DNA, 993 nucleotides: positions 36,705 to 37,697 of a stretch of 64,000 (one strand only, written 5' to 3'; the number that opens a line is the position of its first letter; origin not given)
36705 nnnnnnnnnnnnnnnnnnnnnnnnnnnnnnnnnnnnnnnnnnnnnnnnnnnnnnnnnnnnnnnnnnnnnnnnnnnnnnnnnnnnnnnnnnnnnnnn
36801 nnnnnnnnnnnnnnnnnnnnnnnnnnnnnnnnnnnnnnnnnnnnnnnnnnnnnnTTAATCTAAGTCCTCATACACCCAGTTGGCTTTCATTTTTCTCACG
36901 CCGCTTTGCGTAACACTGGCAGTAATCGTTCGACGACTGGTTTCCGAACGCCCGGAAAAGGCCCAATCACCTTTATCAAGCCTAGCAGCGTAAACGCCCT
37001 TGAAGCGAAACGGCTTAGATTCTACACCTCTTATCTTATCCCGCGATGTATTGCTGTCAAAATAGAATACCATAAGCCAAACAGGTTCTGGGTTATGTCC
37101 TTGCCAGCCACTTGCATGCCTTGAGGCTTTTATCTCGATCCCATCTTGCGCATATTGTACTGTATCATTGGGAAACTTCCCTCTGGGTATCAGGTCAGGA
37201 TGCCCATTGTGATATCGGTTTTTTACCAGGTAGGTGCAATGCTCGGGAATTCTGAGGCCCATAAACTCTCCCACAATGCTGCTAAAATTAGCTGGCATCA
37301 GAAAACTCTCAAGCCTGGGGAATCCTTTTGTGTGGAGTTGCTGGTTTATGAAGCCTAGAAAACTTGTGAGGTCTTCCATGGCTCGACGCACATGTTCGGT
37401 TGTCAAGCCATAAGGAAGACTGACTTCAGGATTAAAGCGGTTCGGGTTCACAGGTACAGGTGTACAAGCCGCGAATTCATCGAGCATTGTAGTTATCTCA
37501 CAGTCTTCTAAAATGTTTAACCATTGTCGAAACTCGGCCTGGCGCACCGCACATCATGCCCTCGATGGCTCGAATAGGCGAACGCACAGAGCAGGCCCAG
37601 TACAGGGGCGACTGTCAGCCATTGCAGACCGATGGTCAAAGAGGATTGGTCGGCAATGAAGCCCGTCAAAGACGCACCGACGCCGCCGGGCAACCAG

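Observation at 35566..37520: Compact low-GC islet with a Type II R-M system inserted into a carotenoid-desaturase gene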

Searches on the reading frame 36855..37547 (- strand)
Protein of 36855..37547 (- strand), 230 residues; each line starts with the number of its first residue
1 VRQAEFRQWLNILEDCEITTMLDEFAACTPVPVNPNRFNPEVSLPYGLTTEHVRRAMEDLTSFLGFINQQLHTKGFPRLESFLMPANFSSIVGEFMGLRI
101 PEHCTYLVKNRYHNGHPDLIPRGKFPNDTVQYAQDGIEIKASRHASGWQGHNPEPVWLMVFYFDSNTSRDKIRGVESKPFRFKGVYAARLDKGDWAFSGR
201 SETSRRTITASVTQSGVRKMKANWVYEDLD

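Call 3: search_protein_families(library=pfam, proteins=[window:36855-37547:-], max_evalue=0.01)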
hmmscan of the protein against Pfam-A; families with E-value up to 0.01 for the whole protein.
window:36855-37547:- (230 aa): 0 families

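Call 6: search_protein_families(library=ncbifam, proteins=[window:36855-37547:-], max_evalue=0.1)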
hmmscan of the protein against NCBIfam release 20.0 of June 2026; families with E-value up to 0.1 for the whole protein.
window:36855-37547:- (230 aa): 0 families

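Call 7: search_solved_structures(query=window:36855-37547:-, max_evalue=10, show_alignments=2)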
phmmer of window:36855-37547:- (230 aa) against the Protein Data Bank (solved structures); distinct sequences matched with E-value up to 10: 0.

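Call 10: find_homologous_proteins(query=window:36855-37547:-, max_evalue=0.001)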
Query window:36855-37547:- (230 aa): 3373 proteins with E <= 0.001 among 3574 candidates; the best 120 are listed.
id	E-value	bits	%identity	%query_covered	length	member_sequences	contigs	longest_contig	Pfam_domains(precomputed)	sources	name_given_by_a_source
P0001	3.9e-141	487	99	91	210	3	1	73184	-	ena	-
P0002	4.7e-120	418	84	89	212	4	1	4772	-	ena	-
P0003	3.1e-116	405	82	90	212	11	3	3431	-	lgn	-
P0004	5.3e-116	404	81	89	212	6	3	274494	-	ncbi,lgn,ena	-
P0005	2.4e-115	402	81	90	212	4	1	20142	-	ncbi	-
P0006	7.3e-115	401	82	90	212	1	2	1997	-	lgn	-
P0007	1.2e-111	390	78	90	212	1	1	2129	-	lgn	-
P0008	1.1e-107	377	77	89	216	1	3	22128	-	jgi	jgi:hypothetical protein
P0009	5.9e-107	375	76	90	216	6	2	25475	-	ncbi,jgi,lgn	ncbi:hypothetical protein [Chloroflexus aurantiacus]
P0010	1.4e-106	373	77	89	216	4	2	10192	-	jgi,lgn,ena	-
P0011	5.0e-106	372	77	90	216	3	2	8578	-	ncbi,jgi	ncbi:MAG: hypothetical protein AB1435_15585 [Chloroflexota bacterium]|jgi:hypothetical protein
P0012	6.2e-106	371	76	90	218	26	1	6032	-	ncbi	-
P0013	6.9e-106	371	77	90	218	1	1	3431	-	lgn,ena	-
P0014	1.3e-104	367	76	89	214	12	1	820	-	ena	-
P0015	1.5e-104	367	72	95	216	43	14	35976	-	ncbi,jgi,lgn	-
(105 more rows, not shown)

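Call 15: find_encoding_contigs(protein=P0001, flank=10000, max_places=10)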
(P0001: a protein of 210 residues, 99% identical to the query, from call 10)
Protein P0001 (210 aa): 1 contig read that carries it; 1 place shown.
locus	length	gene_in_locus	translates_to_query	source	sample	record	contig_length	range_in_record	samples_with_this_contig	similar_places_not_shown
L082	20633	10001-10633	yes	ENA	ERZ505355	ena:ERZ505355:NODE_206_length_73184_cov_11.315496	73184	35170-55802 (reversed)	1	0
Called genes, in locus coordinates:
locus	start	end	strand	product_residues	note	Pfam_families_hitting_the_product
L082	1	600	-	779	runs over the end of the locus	-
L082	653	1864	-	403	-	PF00149:Metallophos, PF12850:Metallophos_2 (faint)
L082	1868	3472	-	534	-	PF00117:GATase, PF07722:Peptidase_C26, PF02540:NAD_synthase (weak), PF00958:GMP_synt_C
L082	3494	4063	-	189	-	PF00156:Pribosyltran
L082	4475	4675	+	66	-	PF02416:TatA_B_E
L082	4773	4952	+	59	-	PF02416:TatA_B_E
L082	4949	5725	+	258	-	PF03328:HpcH_HpaI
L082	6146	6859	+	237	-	PF01891:CbiM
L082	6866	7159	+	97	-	PF13190:PDGLE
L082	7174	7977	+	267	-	PF02361:CbiQ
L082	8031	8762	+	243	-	PF00005:ABC_tran, PF13304:AAA_21 (weak)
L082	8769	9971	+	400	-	PF07690:MFS_1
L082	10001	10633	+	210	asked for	-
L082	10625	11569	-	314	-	PF01555:N6_N4_Mtase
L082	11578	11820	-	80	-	PF02604:PhdYeFM_antitox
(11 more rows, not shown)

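Call 25: find_related_loci(query=window:36855-37487:-, collection=metagenome_contigs, flank=5000)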
Query window:36855-37487:- (210 aa) in metagenome_contigs; peptide patterns used: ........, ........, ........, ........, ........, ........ (x = any residue, [..] = any of these).
600 stretches matched a pattern (row limit reached: there are more); 498 encode a relative of the query (tblastn E <= 1e-3); the best 80 are kept; 80 distinct loci.
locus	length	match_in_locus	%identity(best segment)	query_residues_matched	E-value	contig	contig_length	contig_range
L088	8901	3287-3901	81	4-208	2e-119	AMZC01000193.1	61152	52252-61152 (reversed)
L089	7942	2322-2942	81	3-209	3e-119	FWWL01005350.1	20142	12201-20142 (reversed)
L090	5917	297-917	80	3-209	5e-118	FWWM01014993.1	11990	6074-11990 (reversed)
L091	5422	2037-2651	77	4-208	1e-110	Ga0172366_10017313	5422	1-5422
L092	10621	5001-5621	77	3-209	6e-110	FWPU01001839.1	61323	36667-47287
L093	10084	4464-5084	77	3-209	1e-109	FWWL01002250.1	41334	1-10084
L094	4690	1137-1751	76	4-208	8e-110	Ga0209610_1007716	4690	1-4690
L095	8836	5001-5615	74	4-208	6e-109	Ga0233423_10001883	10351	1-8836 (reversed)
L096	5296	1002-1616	74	4-208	5e-109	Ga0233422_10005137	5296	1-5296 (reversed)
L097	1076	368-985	74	4-209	1e-118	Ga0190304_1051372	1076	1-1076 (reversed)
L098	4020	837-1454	74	4-209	1e-109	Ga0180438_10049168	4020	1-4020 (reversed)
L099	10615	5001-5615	75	4-208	4e-108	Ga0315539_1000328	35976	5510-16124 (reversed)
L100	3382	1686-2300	74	4-208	2e-110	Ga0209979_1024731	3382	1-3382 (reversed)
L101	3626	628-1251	73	3-210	4e-109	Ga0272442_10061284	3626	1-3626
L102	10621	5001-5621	73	4-210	2e-106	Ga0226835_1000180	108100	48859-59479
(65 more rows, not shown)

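Call 29: search_protein_representatives(protein=window:36855-37487:-)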
Query: 210 residues. Proteins with E-value up to 0.001 (for the whole library): 527; up to 1e-10: 305; up to 1e-30: 61. The best 150 are listed.
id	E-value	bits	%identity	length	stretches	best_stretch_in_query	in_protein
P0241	2.3e-76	272.7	57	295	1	3-207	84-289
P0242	5.9e-76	271.3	57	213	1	3-206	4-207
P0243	1.2e-71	257.3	56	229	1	10-207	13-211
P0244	6.7e-71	254.8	56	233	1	4-207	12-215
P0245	7.0e-71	254.8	57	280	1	14-207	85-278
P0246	1.2e-63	231.1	67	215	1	41-203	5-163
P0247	1.5e-60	221.0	53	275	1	12-208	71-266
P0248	6.6e-60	218.9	62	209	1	4-154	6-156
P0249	5.3e-59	215.9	55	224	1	37-208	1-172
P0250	1.1e-56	208.3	69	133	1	3-129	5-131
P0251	2.0e-56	207.5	64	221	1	56-207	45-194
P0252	8.3e-56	205.5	59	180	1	36-207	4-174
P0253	7.2e-54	199.1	55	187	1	37-208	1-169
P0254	1.6e-51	191.5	57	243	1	3-147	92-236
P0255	3.0e-50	187.3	51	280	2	12-150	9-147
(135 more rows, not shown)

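Call 36: search_protein_families(library=padloc, proteins=[window:36855-37487:-], max_evalue=0.01)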
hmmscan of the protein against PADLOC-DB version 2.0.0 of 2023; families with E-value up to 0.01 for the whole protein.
window:36855-37487:- (210 aa): 1 family
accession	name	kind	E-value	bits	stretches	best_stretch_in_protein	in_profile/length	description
PDLC03564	REase_II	-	4.7e-07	27.4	1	28-102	20-98/267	Type II restriction enzyme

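Call 37: search_dna_similar(query=window:36855-37487:-, collection=plasmids, mode=protein, max_rows=15)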
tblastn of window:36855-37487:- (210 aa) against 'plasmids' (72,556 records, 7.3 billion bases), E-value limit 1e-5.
Records with a match: 21; places in all: 21; records where one place covers at least 80% of the query: 19.
Best place of each record, by identity: <60% 21.
By first word of the organism name: Klebsiella 9; Gordonia 3; Rhizobium 2; Acidiphilium 1; Mycobacterium 1; Pseudomonas 1; Raoultella 1; Citrobacter 1; Ralstonia 1; Iamia 1.
By predicted mobility (MOB-suite, as given by PLSDB): mobilizable 17; non-mobilizable 3; conjugative 1.
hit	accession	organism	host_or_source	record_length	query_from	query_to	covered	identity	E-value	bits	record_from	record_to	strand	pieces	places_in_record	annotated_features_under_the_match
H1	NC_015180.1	Acidiphilium multivorum AIU301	-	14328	4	210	99%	57.5%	5e-76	255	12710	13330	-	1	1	hypothetical protein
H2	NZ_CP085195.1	Mycobacterium avium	-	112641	22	206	88%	37.4%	5e-28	117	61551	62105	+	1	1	hypothetical protein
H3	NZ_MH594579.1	Pseudomonas aeruginosa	Homo sapiens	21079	13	209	94%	34.8%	2e-34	135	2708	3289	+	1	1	hypothetical protein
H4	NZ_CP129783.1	Klebsiella pneumoniae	Homo sapiens,whole organism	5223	13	209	92%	34.5%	8e-26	142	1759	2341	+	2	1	hypothetical protein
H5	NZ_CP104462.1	Raoultella ornithinolytica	whole organism,wastewater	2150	13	209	94%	33.8%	1e-33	133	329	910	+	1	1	hypothetical protein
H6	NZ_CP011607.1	Citrobacter freundii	Homo sapiens,Urine/Genitourinary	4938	13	209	94%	33.8%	1e-33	133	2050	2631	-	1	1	hypothetical protein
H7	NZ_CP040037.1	Klebsiella pneumoniae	Homo sapiens,urine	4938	13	209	94%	33.8%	1e-33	133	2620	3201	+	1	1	hypothetical protein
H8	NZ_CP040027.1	Klebsiella pneumoniae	Homo sapiens,blood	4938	13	209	94%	33.8%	1e-33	133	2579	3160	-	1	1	hypothetical protein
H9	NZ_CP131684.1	Klebsiella pneumoniae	Homo sapiens,culture,Abs/pus/wd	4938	13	209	94%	33.8%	1e-33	133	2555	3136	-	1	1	hypothetical protein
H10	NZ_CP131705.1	Klebsiella pneumoniae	Homo sapiens,culture,urine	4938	13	209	94%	33.8%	1e-33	133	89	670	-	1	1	hypothetical protein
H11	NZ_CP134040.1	Klebsiella pneumoniae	Homo sapiens,blood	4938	13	209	94%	33.8%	1e-33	133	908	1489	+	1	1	hypothetical protein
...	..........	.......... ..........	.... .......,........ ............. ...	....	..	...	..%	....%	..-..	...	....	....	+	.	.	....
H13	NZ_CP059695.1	Gordonia rubripertincta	Cell culture,soil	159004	13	210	94%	31.7%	1e-28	119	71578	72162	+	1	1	hypothetical protein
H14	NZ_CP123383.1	Gordonia sp. SMJS1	Pure culture,sediment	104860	13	208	93%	30.7%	1e-26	113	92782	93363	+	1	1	hypothetical protein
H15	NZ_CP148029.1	Gordonia hongkongensis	cell culture,Styx glacier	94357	13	208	93%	30.7%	2e-26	112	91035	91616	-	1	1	hypothetical protein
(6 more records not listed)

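Call 38: get_annotated_region(hit=H7, flank=3000)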
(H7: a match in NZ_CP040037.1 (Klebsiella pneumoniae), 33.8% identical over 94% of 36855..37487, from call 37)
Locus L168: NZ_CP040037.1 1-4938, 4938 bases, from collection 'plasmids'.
description: Klebsiella pneumoniae strain KPC160117 plasmid pCol4401-L117, complete sequence
organism: Klebsiella pneumoniae (NCBI taxid 573)
taxonomy: Bacteria; Pseudomonadota; Gammaproteobacteria; Enterobacterales; Enterobacteriaceae; Klebsiella; Klebsiella pneumoniae
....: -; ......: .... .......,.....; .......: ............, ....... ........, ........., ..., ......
typing (MOB-suite, as given by PLSDB): mobilizable; replicon ColRNAI_rep_cluster_1987; relaxase MOBP,MOBP
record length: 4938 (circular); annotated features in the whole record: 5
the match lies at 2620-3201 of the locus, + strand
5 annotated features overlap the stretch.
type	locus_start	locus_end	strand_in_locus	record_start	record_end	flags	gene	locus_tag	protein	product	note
CDS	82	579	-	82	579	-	-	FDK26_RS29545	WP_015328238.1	MbeB family mobilization protein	-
CDS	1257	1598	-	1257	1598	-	-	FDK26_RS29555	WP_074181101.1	MobC family plasmid mobilization relaxosome protein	-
CDS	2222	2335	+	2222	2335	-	-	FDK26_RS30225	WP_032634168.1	hypothetical protein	-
CDS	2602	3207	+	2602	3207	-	-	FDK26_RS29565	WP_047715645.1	hypothetical protein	-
CDS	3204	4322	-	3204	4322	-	-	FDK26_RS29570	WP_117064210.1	DNA methyltransferase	GO:0006306 - DNA methylation [Evidence IEA]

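Call 39: get_annotated_region(hit=H1, flank=4000)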
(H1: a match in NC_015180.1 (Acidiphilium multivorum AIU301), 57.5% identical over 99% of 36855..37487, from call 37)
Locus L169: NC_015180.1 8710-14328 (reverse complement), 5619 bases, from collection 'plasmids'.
description: Acidiphilium multivorum AIU301 plasmid pACMV5, complete sequence
organism: Acidiphilium multivorum AIU301 (NCBI taxid 926570)
taxonomy: Bacteria; Pseudomonadota; Alphaproteobacteria; Rhodospirillales; Acetobacteraceae; Acidiphilium; Acidiphilium multivorum; Acidiphilium multivorum AIU301
host: -; source: -; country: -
typing (MOB-suite, as given by PLSDB): mobilizable; replicon rep_cluster_335; relaxase MOBP
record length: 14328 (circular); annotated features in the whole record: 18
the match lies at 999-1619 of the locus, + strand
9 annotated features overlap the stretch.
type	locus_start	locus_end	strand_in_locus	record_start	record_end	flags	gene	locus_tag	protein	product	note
CDS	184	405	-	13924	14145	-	-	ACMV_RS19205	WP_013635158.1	hypothetical protein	-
CDS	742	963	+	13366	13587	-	-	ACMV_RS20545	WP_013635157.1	helix-turn-helix transcriptional regulator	-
CDS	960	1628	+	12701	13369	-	-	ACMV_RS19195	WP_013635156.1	hypothetical protein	-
CDS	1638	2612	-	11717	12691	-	-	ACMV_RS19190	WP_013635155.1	DNA methyltransferase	GO:0006306 - DNA methylation [Evidence IEA]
CDS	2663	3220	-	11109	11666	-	-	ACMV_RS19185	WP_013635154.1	recombinase family protein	GO:0006310 - DNA recombination [Evidence IEA]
CDS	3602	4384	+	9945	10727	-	-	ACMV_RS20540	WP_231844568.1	HNH endonuclease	-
CDS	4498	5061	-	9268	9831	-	-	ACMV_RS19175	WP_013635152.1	ImmA/IrrE family metallo-endopeptidase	-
CDS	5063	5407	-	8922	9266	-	-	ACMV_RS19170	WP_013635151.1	helix-turn-helix transcriptional regulator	-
CDS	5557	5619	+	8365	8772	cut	-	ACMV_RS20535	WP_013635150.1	multiubiquitin domain-containing protein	-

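Call 40: predict_structure(alignment_id=A3)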
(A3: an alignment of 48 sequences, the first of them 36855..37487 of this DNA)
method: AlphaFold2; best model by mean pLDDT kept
length: 210 residues; sequences in the alignment: 48
mean_pLDDT: 90.2   pTM: 0.89
mean pLDDT of the five models: 90.2, 90.1, 89.7, 89.4, 77.8
residues with pLDDT >= 90: 149; 70-90: 45; 50-70: 10; < 50: 6
segments of 3 or more residues with pLDDT < 50: 182-186
pLDDT, mean of each block of 10 residues (from residue 1): 83 98 97 99 98 94 91 97 97 83 93 89 89 84 91 88 97 80 56 94 95
secondary structure, 60 per line:
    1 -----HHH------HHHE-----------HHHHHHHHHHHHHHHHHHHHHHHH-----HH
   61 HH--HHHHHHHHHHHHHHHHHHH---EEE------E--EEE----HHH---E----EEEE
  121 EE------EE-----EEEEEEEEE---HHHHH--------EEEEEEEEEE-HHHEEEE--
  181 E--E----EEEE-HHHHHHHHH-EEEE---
elements in order: H30-53 H59-62 H65-83 E87-89 E99-101 E117-122 E136-144 H148-152 E161-170 E175-178 E189-192 H194-202 E204-207

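Call 43: fold_search(model_id=the predicted structure, library=pdb)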
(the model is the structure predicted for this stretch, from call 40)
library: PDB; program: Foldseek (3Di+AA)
matches with E <= 10: 216; with E <= 0.001: 1
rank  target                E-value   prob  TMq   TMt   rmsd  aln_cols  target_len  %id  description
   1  1ev7_A                7.9e-04  1.00  0.36  0.27   5.4       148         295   11  CRYSTAL STRUCTURE OF DNA RESTRICTION ENDONUCLEASE NAEI (released 2000-10-19)
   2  1eo4_B                2.8e-03  0.98  0.36  0.33   8.9       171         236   12  ECORV BOUND TO MN2+ AND COGNATE DNA CONTAINING A 3'S SUBSTITION AT THE CLEAVAGE SITE (released 2000-04-04)
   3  1b97_A                4.3e-03  0.87  0.31  0.28   8.2       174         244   13  ANALYSIS OF A MUTATIONAL HOT-SPOT IN THE ECORV RESTRICTION ENDONUCLEASE: A CATALYTIC ROLE FOR A MAIN CHAIN CARBONYL GR (released 1999-02-26)
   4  1sx8_A                5.5e-03  0.87  0.32  0.28   7.6       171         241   16  EcoRV bound to cognate DNA and Mn2+ (released 2004-04-06)
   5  1eo3_B                7.6e-03  0.91  0.34  0.31   7.5       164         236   14  INHIBITION OF ECORV ENDONUCLEASE BY DEOXYRIBO-3'-S-PHOSPHOROTHIOLATES: A HIGH RESOLUTION X-RAY CRYSTALLOGRAPHIC STUDY (released 2000-04-04)
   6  1rv5_B                9.7e-03  0.89  0.34  0.33   8.7       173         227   14  COMPLEX OF ECORV ENDONUCLEASE WITH D(AAAGAT)/D(ATCTT) (released 1998-11-11)
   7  2b0d_A                1.1e-02  0.87  0.34  0.31   7.4       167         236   15  EcoRV Restriction Endonuclease/GAATTC/Ca2+ (released 2005-09-27)
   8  1sx5_B                1.1e-02  0.87  0.35  0.32   9.1       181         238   14  K38A EcoRV bound to cleaved DNA and Mn2+: P1 crystal form (released 2004-04-06)
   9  1bua_B                1.1e-02  0.85  0.33  0.31   8.1       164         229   14  STRUCTURAL AND ENERGETIC ORIGINS OF INDIRECT READOUT IN SITE-SPECIFIC DNA CLEAVAGE BY A RESTRICTION ENDONUCLEASE (released 1998-09-09)
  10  1rv5_A                1.4e-02  0.80  0.31  0.28   8.1       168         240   14  COMPLEX OF ECORV ENDONUCLEASE WITH D(AAAGAT)/D(ATCTT) (released 1998-11-11)
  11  1eon_A                1.5e-02  0.82  0.33  0.30   7.3       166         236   14  ECORV BOUND TO 3'-S-PHOSPHOROTHIOLATE DNA AND CA2+ (released 2000-04-04)
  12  1az0_A                1.7e-02  0.72  0.32  0.29   9.4       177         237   14  ECORV ENDONUCLEASE/DNA COMPLEX (released 1998-06-19)
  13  1az0_B                1.9e-02  0.80  0.34  0.32   9.2       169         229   15  ECORV ENDONUCLEASE/DNA COMPLEX (released 1998-06-19)
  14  1bss_B                1.9e-02  0.72  0.32  0.30   8.7       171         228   13  ECORV-T93A/DNA/CA2+ (released 1998-09-02)
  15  2b0e_A                2.2e-02  0.87  0.35  0.32   7.5       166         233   14  EcoRV Restriction Endonuclease/GAAUTC/Ca2+ (released 2005-09-27)
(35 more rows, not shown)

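Call 64: find_related_loci(query=window:36855-37487:-, collection=viral_contigs, flank=6000)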
Query window:36855-37487:- (210 aa) in viral_contigs; peptide patterns used: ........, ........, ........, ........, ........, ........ (x = any residue, [..] = any of these).
5 stretches matched a pattern; 5 encode a relative of the query (tblastn E <= 1e-3); 5 distinct loci.
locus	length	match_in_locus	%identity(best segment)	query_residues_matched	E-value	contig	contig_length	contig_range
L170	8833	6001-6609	66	4-206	7e-95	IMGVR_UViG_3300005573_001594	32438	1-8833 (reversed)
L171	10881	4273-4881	61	4-206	2e-85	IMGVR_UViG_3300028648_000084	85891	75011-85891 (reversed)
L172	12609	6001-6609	59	4-206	3e-83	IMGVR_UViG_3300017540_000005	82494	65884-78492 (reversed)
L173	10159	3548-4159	58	5-207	4e-82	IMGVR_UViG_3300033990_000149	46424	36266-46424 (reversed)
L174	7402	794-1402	61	4-206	1e-84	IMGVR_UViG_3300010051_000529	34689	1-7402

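Call 88: search_protein_families(library=pfam, alignment_id=A5, max_evalue=0.01)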
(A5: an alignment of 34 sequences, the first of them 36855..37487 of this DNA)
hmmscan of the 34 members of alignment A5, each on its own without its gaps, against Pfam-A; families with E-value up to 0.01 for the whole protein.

A. member 1, window:36855-37487:- (210 aa): 0 families

B. families by the number of members that match (of 34 scanned): 1 family
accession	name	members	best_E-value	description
PF13338.12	AbiEi_4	1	0.00049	Transcriptional regulator, AbiEi antitoxin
